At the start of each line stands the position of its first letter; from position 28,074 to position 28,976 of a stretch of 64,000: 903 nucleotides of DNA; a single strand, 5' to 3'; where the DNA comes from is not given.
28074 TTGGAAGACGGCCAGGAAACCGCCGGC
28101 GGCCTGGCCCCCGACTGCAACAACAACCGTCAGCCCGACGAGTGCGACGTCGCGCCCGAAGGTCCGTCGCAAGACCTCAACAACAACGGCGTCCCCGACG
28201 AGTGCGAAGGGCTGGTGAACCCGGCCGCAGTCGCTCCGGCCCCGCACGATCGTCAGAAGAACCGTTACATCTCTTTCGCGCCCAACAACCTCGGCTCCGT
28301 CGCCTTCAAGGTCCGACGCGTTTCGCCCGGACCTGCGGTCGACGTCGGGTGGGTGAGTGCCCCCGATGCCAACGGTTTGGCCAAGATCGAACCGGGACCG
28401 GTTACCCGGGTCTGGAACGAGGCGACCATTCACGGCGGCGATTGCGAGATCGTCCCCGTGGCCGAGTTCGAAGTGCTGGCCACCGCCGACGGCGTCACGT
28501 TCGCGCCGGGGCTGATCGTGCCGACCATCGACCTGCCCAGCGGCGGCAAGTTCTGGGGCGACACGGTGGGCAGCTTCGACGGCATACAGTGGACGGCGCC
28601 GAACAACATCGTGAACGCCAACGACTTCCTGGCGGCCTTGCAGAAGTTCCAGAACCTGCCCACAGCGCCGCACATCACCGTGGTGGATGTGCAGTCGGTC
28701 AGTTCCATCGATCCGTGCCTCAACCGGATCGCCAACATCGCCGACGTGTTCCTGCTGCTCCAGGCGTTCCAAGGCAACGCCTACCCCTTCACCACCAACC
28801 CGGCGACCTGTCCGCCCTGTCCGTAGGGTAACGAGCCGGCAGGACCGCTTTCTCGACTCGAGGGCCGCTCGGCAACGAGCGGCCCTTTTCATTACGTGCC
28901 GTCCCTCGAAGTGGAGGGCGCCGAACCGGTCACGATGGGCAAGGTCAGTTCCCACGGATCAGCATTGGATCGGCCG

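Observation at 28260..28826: About 189-aa C-terminal domain ending C-P-x-C-P, shared by two otherwise unrelated giant exoproteins (second copy at 39712-40281)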

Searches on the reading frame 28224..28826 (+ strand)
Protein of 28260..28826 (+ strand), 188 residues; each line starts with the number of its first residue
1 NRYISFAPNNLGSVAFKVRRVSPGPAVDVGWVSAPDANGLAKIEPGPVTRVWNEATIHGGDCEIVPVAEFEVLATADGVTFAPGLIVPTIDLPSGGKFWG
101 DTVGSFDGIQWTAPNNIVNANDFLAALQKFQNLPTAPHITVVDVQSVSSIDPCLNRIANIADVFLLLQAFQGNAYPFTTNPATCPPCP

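Call 7: search_protein_families(library=pfam, proteins=[window:28260-28826:+], max_evalue=1)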
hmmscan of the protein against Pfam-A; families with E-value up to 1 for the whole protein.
window:28260-28826:+ (188 aa): 0 families

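Call 8: search_protein_families(library=ncbifam, proteins=[window:28260-28826:+], max_evalue=1)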
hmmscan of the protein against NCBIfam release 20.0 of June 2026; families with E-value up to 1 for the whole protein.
window:28260-28826:+ (188 aa): 1 family
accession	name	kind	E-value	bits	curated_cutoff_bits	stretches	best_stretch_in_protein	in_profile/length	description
NF041540.1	dockerin_GC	domain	0.0062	16.9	29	1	110-171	10-64/67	GC-type dockerin domain-anchored protein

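Call 17: search_protein_representatives(protein=window:28260-28826:+)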
Query: 188 residues. Proteins with E-value up to 0.001 (for the whole library): 1050; up to 1e-10: 487; up to 1e-30: 133. The best 150 are listed.
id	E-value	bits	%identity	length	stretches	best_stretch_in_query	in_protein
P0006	9.5e-135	462.4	51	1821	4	1-179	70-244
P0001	4.0e-109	378.8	86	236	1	1-188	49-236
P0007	8.2e-88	309.3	44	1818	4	1-178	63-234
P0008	7.9e-81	286.5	70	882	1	1-188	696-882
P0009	8.0e-77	273.4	71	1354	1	1-187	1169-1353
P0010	9.5e-77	273.2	72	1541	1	1-188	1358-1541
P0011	2.8e-76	271.6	69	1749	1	1-188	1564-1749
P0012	1.9e-74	265.7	49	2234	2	1-188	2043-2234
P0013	7.6e-74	263.7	67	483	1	1-188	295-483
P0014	2.1e-72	258.9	66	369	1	1-188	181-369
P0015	2.5e-72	258.7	67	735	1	1-188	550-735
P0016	1.7e-71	256.0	68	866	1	1-188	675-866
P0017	3.5e-70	251.7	61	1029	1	1-188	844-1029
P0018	2.9e-67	242.2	71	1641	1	1-185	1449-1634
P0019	1.5e-63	230.1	56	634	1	1-188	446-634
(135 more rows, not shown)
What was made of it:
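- There are 1050 representative clusters at E<=1e-3 and 133 at E<=1e-30 (call 17).
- Tried and rejected: The exhaustive representative search corrected this (call 17).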

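Call 23: find_homologous_proteins(query=A1, max_evalue=0.00001)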
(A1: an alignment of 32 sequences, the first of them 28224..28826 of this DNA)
Query A1 (32 sequences) (200 aa, profile of the alignment): 116 proteins with E <= 0.00001 among 8000 candidates.
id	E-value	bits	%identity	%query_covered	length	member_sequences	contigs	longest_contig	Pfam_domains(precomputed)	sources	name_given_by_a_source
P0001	1.2e-84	301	86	99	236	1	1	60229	-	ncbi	-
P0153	1.5e-80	288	63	98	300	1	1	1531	-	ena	-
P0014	9.9e-80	285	65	97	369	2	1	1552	-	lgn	-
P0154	1.9e-77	278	44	95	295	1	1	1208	-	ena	-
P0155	3.5e-75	270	45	98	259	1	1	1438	-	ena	-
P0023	8.7e-75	269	57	95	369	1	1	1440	PF07974.20,PF25024.1,PF00008.34,PF00053.31,PF23106.2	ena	-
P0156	1.5e-73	265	43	96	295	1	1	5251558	-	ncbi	ncbi:MAG: hypothetical protein JSU86_06625, partial [Phycisphaerales bacterium]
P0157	1.1e-72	262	49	98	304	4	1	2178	-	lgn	-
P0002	2.8e-71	257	54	98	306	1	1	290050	-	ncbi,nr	ncbi:MAG: hypothetical protein HY763_04360 [Planctomycetes bacterium]|nr:hypothetical protein [Planc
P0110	8.5e-69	249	42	95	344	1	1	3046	-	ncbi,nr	ncbi:MAG: hypothetical protein KJ749_07195 [Planctomycetes bacterium]|nr:hypothetical protein [Planc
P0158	6.6e-68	246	48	99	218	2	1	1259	-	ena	-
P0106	6.7e-68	246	44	98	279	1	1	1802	PF14312.13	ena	-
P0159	7.6e-68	246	40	97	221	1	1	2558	-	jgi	jgi:hypothetical protein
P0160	1.9e-67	245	41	95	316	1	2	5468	-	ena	-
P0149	2.2e-66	241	38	95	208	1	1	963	-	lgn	-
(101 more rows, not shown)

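Call 30: search_solved_structures(query=A1, max_evalue=10, show_alignments=2)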
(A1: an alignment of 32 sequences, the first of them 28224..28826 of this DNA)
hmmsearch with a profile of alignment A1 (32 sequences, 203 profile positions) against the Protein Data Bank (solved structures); distinct sequences matched with E-value up to 10: 0.
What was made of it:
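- Closest known: X-module-dockerin. Different: There is no detectable sequence similarity (call 30).
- Tried and rejected: None at E<=10 (call 30).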

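Call 31: predict_structure(alignment_id=A2)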
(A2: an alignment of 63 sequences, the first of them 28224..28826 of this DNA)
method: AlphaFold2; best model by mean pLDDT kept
length: 200 residues; sequences in the alignment: 63
mean_pLDDT: 96.0   pTM: 0.91
mean pLDDT of the five models: 96.0, 93.7, 93.6, 93.4, 91.8
residues with pLDDT >= 90: 185; 70-90: 15; 50-70: 0; < 50: 0
segments of 3 or more residues with pLDDT < 50: none
pLDDT, mean of each block of 10 residues (from residue 1): 97 98 97 96 97 97 98 96 98 98 93 97 97 98 98 96 92 97 94 87
secondary structure, 60 per line:
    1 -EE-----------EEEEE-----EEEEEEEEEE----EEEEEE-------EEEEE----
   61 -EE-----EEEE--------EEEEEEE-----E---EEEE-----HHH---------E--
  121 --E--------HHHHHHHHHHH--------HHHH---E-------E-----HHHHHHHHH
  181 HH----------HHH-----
elements in order: E15-19 E25-34 E39-44 E52-56 E69-72 E81-87 E97-100 H132-142 H151-154 H172-182
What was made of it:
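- On X-module-dockerin dyad: Strands span 15-100 and helices 132-182 (call 31).
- Closest known: X-module-dockerin. Same: The order and size agree: an Ig-like beta-sandwich of about 100 aa is followed directly by a dockerin-type helical module of 70-90 aa. The two halves pack as one unit (pTM 0.91, call 31).
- Strands run from residue 15 to 100 and helices are at 132-142, 151-154 and 172-182 (call 31). The tail is modelled as ordered (pLDDT 87, call 31). The tail is predicted to be ordered and packed (call 31).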

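Call 35: fold_search(model_id=the predicted structure, library=pdb)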
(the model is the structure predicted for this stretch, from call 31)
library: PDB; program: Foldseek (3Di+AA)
matches with E <= 10: 1085; with E <= 0.001: 0
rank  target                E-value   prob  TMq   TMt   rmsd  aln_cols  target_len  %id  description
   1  5dft_B                2.7e-02  0.75  0.24  0.43   4.7       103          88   16  Structure of the Eleventh Type III Domain from Human Fibronectin (released 2016-09-14)
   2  7cg8_C                4.6e-02  0.72  0.25  0.44   8.4       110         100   16  Structure of the sensor domain (short construct) of the anti-sigma factor RsgI4 in Pseudobacteroides cellulosolvens (released 2021-06-30)
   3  7cg5                  5.2e-02  0.80  0.27  0.48   6.8       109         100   15  Structure of the sensor domain (long construct) of the anti-sigma factor RsgI4 in Pseudobacteroides cellulosolvens (released 2021-06-30)
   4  7cg1_MODEL_1_A        5.5e-02  0.60  0.25  0.35   7.9       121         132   14  Solution structure of the sensor domain of the anti-sigma factor RsgI4 in Pseudobacteroides cellulosolvens (released 2021-06-30)
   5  2nsq                  5.9e-02  0.33  0.21  0.27   7.9       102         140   16  Crystal structure of the C2 domain of the human E3 ubiquitin-protein ligase NEDD4-like protein (released 2006-12-19)
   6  5dft_A                6.6e-02  0.75  0.27  0.51   4.8       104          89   13  Structure of the Eleventh Type III Domain from Human Fibronectin (released 2016-09-14)
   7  6vm7_D                6.6e-02  0.51  0.28  0.29  11.3       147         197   12  SILv44 T cell receptor bound to HLA-A2 presenting gp100 peptide (ITDQVPFSV) (released 2021-01-20)
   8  2edd_MODEL_1_A        7.5e-02  0.51  0.26  0.38   5.8       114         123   11  Solution structure of the fifth fibronectin type III domain of human Netrin receptor DCC (released 2008-03-04)
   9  3teu                  8.0e-02  0.44  0.23  0.39   8.8        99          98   14  Crystal structure of fibcon (released 2012-05-16)
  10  2doc_MODEL_1_A        8.5e-02  0.84  0.28  0.43   5.7       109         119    8  Solution structure of the Fibronectin type-III domain of human Neural cell adhesion molecule 2 (released 2006-10-28)
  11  4jy6_A                8.5e-02  0.35  0.23  0.22   7.9       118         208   17  Crystal structure of human Fab PGT123, a broadly reactive and potent HIV-1 neutralizing antibody (released 2013-05-08)
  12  5myb_A                9.0e-02  0.60  0.29  0.31   9.2       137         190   12  Homodimerization of Tie2 Fibronectin-like domains 2 and 3 in space group P21 (released 2017-04-26)
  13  3n1p_C                9.6e-02  0.69  0.27  0.47   5.2       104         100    8  Crystal Structure of IhhN bound to BOCFn3 (released 2010-06-02)
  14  8pjg_D                1.0e-01  0.41  0.27  0.27   6.5       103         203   13  F11 TCR in complex with Human Leukocyte Antigen class II allotype DR1 presenting P11T->R modified influenza A virus ha (released 2024-06-19)
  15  7cg8_A                1.1e-01  0.51  0.25  0.42   8.6       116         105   15  Structure of the sensor domain (short construct) of the anti-sigma factor RsgI4 in Pseudobacteroides cellulosolvens (released 2021-06-30)
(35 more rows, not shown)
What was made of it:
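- On X-module-dockerin dyad: The sandwich gives weak FN3/Ig Foldseek hits (call 35).
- Weak Foldseek hits to the sandwich are FN3/Ig domains (call 35). Its N-terminal half is an Ig/FN3-like sandwich, as T9SS CTDs are (calls 31, 35).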

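Call 38: fold_search(model_id=the predicted structure, library=viral)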
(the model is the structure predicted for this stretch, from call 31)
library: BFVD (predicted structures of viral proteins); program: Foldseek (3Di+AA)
matches with E <= 10: 619; with E <= 0.001: 0
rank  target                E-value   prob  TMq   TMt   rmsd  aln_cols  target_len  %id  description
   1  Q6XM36                4.8e-03  0.96  0.27  0.10   8.9       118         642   14  FirrV-1-A51 [Feldmannia irregularis virus a]
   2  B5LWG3                3.4e-02  0.80  0.26  0.14   4.6       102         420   14  Putative LamG-like jellyroll protein [Feldmannia species virus]
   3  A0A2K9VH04            4.6e-02  0.82  0.27  0.08   5.1       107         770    9  Minor tail protein [Gordonia phage Beenie]
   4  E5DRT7                5.2e-02  0.54  0.26  0.08   6.9       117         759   12  Gp7a baseplate wedge initiator [Aeromonas phage 65]
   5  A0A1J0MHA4            7.0e-02  0.38  0.25  0.10  10.9       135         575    9  Baseplate wedge initiator [Klebsiella phage KPV15]
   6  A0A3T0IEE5            9.5e-02  0.25  0.24  0.23  15.0       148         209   10  (no name in the UniProt tables at hand)
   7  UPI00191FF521         9.5e-02  0.13  0.24  0.06  15.1       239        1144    7  (no name look-up for this kind of identifier)
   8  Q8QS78                1.1e-01  0.30  0.27  0.17  12.3       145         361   11  Membrane glycoprotein UL8 [Panine betaherpesvirus 2]
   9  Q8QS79                1.2e-01  0.25  0.26  0.25  13.4       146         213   12  Membrane glycoprotein UL7 [Panine betaherpesvirus 2]
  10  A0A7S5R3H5            1.3e-01  0.30  0.22  0.07   9.0       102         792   10  Carboxypeptidase regulatory domain-containing protein [Rhizobium phage RHph_N38]
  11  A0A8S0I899            1.5e-01  0.25  0.20  0.35   6.9       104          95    7  (no name in the UniProt tables at hand)
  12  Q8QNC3                1.6e-01  0.38  0.30  0.14   9.4       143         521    9  EsV-1-159 [Ectocarpus siliculosus virus 1 (isolate New Zealand/Kaikoura/1988)]
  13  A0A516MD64            2.0e-01  0.25  0.27  0.35   9.8       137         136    9  (no name in the UniProt tables at hand)
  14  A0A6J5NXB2            2.0e-01  0.16  0.25  0.10  12.1       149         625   10  Pectate lyase superfamily protein [uncultured Caudovirales phage]
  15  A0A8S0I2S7            2.0e-01  0.10  0.18  0.25  10.2       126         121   13  (no name in the UniProt tables at hand)
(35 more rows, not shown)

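Call 40: search_protein_families(library=ncbifam, alignment_id=A1, max_evalue=1)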
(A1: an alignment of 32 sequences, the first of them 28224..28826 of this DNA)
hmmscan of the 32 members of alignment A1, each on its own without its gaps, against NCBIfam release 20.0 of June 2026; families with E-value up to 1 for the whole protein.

A. member 1, window:28224-28826:+ (200 aa): 1 family
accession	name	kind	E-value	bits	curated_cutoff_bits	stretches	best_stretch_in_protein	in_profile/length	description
NF041540.1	dockerin_GC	domain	0.0075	16.6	29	1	122-183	10-64/67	GC-type dockerin domain-anchored protein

B. families by the number of members that match (of 32 scanned): 6 families
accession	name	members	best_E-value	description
NF041540.1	dockerin_GC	19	1.4e-05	GC-type dockerin domain-anchored protein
NF011591.0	PRK15016.1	1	0.019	isochorismate synthase EntC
TIGR00676.1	fadh2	1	0.022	methylenetetrahydrofolate reductase [NAD(P)H]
NF041520.1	flexitail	1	0.034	flexitail domain-containing putative surface protein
NF058622.1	AmAvDiazAvaA6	1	0.13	3-aminoavenalumate diazotase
NF041915.1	HVO_2901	1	0.2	HVO_2901 family zinc finger protein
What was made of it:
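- The best E is 1.4e-5 and all scores are below the cut-off (calls 8, 40).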

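Call 41: search_protein_families(library=pfam, alignment_id=A1, max_evalue=1)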
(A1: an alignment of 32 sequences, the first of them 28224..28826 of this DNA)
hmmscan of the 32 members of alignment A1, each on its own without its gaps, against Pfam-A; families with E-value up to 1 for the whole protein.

A. member 1, window:28224-28826:+ (200 aa): 0 families

B. families by the number of members that match (of 32 scanned): 2 families
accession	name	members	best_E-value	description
PF10888.13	DUF2742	1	0.021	Protein of unknown function (DUF2742)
PF00404.24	Dockerin_1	1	0.3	Dockerin type I domain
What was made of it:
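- On Dockerin (type I, Pfam PF00404): Only 1 of 32 diverse members hits Dockerin_1, at E 0.3 (call 41).
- Closest known: Type I dockerin. Different: The Pfam model does not match (1 of 32 members at E 0.3, call 41).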

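Call 46: find_related_loci(query=A3, collection=genome_contigs, flank=4000)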
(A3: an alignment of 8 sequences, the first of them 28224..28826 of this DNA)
Query A3 (200 aa) in genome_contigs; peptide patterns used: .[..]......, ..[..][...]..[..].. (x = any residue, [..] = any of these).
51 stretches matched a pattern; 21 encode a relative of the query (tblastn E <= 1e-3); 19 distinct loci.
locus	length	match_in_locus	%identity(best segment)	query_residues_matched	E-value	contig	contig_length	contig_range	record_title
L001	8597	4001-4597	60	8-200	4e-67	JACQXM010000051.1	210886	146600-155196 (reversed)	MAG: Planctomycetota bacterium isolate NC_groundwater_1515_Pr4_B-0.1um_67_4 SR1-18-B1_scaffold_305753, whole genome shot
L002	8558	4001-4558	55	12-200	1e-63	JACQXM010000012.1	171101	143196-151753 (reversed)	MAG: Planctomycetota bacterium isolate NC_groundwater_1515_Pr4_B-0.1um_67_4 SR1-18-B1_scaffold_122430, whole genome shot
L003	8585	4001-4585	52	2-195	6e-63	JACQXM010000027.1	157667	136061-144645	MAG: Planctomycetota bacterium isolate NC_groundwater_1515_Pr4_B-0.1um_67_4 SR1-18-B1_scaffold_178000, whole genome shot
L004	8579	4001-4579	55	8-200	9e-63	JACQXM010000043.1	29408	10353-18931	MAG: Planctomycetota bacterium isolate NC_groundwater_1515_Pr4_B-0.1um_67_4 SR1-18-B1_scaffold_297905, whole genome shot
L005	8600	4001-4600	56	5-200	2e-62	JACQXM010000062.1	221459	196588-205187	MAG: Planctomycetota bacterium isolate NC_groundwater_1515_Pr4_B-0.1um_67_4 SR1-18-B1_scaffold_488684, whole genome shot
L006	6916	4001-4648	50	7-200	5e-61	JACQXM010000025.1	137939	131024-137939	MAG: Planctomycetota bacterium isolate NC_groundwater_1515_Pr4_B-0.1um_67_4 SR1-18-B1_scaffold_97000, whole genome shotg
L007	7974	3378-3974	56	8-200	8e-60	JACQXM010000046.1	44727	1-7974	MAG: Planctomycetota bacterium isolate NC_groundwater_1515_Pr4_B-0.1um_67_4 SR1-18-B1_scaffold_239926, whole genome shot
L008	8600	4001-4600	53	4-200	3e-56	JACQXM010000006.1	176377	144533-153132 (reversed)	MAG: Planctomycetota bacterium isolate NC_groundwater_1515_Pr4_B-0.1um_67_4 SR1-18-B1_scaffold_69280, whole genome shotg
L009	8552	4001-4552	52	8-197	1e-53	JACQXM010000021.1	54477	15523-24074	MAG: Planctomycetota bacterium isolate NC_groundwater_1515_Pr4_B-0.1um_67_4 SR1-18-B1_scaffold_82302, whole genome shotg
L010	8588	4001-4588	53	5-195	4e-53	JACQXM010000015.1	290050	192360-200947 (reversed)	MAG: Planctomycetota bacterium isolate NC_groundwater_1515_Pr4_B-0.1um_67_4 SR1-18-B1_scaffold_67086, whole genome shotg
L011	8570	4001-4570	49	5-197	4e-52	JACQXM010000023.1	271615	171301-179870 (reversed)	MAG: Planctomycetota bacterium isolate NC_groundwater_1515_Pr4_B-0.1um_67_4 SR1-18-B1_scaffold_158745, whole genome shot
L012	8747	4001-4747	40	4-188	8e-50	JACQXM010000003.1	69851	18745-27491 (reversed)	MAG: Planctomycetota bacterium isolate NC_groundwater_1515_Pr4_B-0.1um_67_4 SR1-18-B1_scaffold_99591, whole genome shotg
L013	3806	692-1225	47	11-189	2e-47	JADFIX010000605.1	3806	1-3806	MAG: Planctomycetota bacterium isolate B3T1B8 B3T1B8_NODE55259, whole genome shotgun sequence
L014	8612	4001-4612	43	1-200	1e-46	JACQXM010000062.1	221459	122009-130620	MAG: Planctomycetota bacterium isolate NC_groundwater_1515_Pr4_B-0.1um_67_4 SR1-18-B1_scaffold_488684, whole genome shot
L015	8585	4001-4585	45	7-197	3e-44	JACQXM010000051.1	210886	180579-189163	MAG: Planctomycetota bacterium isolate NC_groundwater_1515_Pr4_B-0.1um_67_4 SR1-18-B1_scaffold_305753, whole genome shot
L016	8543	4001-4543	45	8-197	1e-43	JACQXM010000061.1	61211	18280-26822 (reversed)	MAG: Planctomycetota bacterium isolate NC_groundwater_1515_Pr4_B-0.1um_67_4 SR1-18-B1_scaffold_511193, whole genome shot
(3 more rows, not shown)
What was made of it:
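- Tried and rejected: A closer alignment worked (call 46).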

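Call 48: search_protein_families(library=pfam, proteins=[L002:2219-4558:+, L003:2600-4600:+, L004:2588-4579:+, L006:2045-4648:+, L007:1767-3974:+, L009:692-4552:+, L011:2201-4570:+, L014:1625-4612:+, L015:1781-4585:+, L016:1796-4543:+], max_evalue=0.001)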
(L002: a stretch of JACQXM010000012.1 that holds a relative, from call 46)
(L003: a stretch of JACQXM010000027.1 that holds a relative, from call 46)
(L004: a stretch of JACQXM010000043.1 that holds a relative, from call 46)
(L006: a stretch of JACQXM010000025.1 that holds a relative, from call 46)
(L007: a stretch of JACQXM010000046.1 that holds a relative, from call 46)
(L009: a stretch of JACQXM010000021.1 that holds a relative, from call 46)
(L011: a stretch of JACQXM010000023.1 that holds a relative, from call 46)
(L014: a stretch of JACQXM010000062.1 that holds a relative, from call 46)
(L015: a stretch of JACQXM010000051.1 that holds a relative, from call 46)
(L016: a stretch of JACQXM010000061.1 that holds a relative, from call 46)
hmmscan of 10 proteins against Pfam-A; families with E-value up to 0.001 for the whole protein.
L002:2219-4558:+ (780 aa): 3 families
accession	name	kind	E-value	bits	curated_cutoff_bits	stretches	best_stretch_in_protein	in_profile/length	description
PF13517.12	FG-GAP_3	-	3.2e-49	165.8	26.9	6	118-180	1-61/61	FG-GAP-like repeat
PF01839.29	FG-GAP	-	4.9e-25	87.4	22.1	1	410-439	4-36/37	FG-GAP repeat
PF07593.17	UnbV_ASPIC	-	4.9e-11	42.8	23.4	1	467-544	1-68/68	ASPIC and UnbV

L003:2600-4600:+ (667 aa): 0 families

L004:2588-4579:+ (664 aa): 1 family
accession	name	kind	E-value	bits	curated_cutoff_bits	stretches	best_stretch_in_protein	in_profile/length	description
PF00413.30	Peptidase_M10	-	1.1e-07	32.2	24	1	210-280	64-137/159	Matrixin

L006:2045-4648:+ (868 aa): 0 families

L007:1767-3974:+ (736 aa): 2 families
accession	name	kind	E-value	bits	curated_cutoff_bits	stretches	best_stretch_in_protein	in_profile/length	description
PF02012.26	BNR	-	7e-09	34.8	27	0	432-442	2-12/12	BNR/Asp-box repeat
PF13088.12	BNR_2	-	3.1e-05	23.9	31.4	0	368-442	19-96/277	BNR repeat-like domain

L009:692-4552:+ (1287 aa): 2 families
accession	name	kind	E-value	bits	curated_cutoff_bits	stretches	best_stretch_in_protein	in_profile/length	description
PF01483.27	P_proprotein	-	5.7e-20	71.7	21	1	721-813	2-86/86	Proprotein convertase P-domain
PF13365.12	Trypsin_2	-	1.3e-05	26.4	27.6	1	240-411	1-143/144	Trypsin-like peptidase domain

L011:2201-4570:+ (790 aa): 3 families
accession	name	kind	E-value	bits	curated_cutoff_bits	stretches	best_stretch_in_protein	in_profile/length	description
PF00058.23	Ldl_recept_b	-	6.2e-22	78.2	21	1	475-515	1-42/42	Low-density lipoprotein receptor repeat class B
PF08450.18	SGL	-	2.6e-05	24.4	26.3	0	467-545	138-223/246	SMP-30/Gluconolactonase/LRE-like region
PF24684.1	Vgb_lyase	-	0.00016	21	50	0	452-581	44-170/290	Virginiamycin B lyase family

L014:1625-4612:+ (996 aa): 1 family
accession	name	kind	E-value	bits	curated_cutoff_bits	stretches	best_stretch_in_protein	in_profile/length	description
PF02415.23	Chlam_PMP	-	4.5e-08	33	20.6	0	223-240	1-18/19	Chlamydia polymorphic membrane protein (Chlamydia_PMP) repeat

L015:1781-4585:+ (935 aa): 4 families
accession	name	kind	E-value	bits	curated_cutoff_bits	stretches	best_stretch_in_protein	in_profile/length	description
PF13583.11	Reprolysin_4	-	4.9e-29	101.9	22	1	277-459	1-178/203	Metallo-peptidase family M12B Reprolysin-like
PF13574.12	Reprolysin_2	-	1.1e-26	94.3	27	1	304-463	6-179/195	Metallo-peptidase family M12B Reprolysin-like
PF13582.12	Reprolysin_3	-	4.9e-26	92.1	22.4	1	304-427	2-123/123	Metallo-peptidase family M12B Reprolysin-like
PF13688.12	Reprolysin_5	-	7e-21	75.8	27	1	278-459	2-189/196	Metallo-peptidase family M12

L016:1796-4543:+ (916 aa): 1 family
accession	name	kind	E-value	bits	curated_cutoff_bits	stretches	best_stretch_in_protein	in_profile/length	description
PF00082.27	Peptidase_S8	-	2.9e-37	129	21.8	1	299-568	1-277/288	Subtilase family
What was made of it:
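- Passengers include FG-GAP/ASPIC, M10, BNR, trypsin plus P-domain, LDL-B propeller, PMP repeats, reprolysin and S8 (call 48). The beta-sandwich plus accessory subdomain is appended to hydrolases and adhesin-like passengers (calls 31, 48). Most passengers found are peptidases rather than glycoside hydrolases (call 48).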
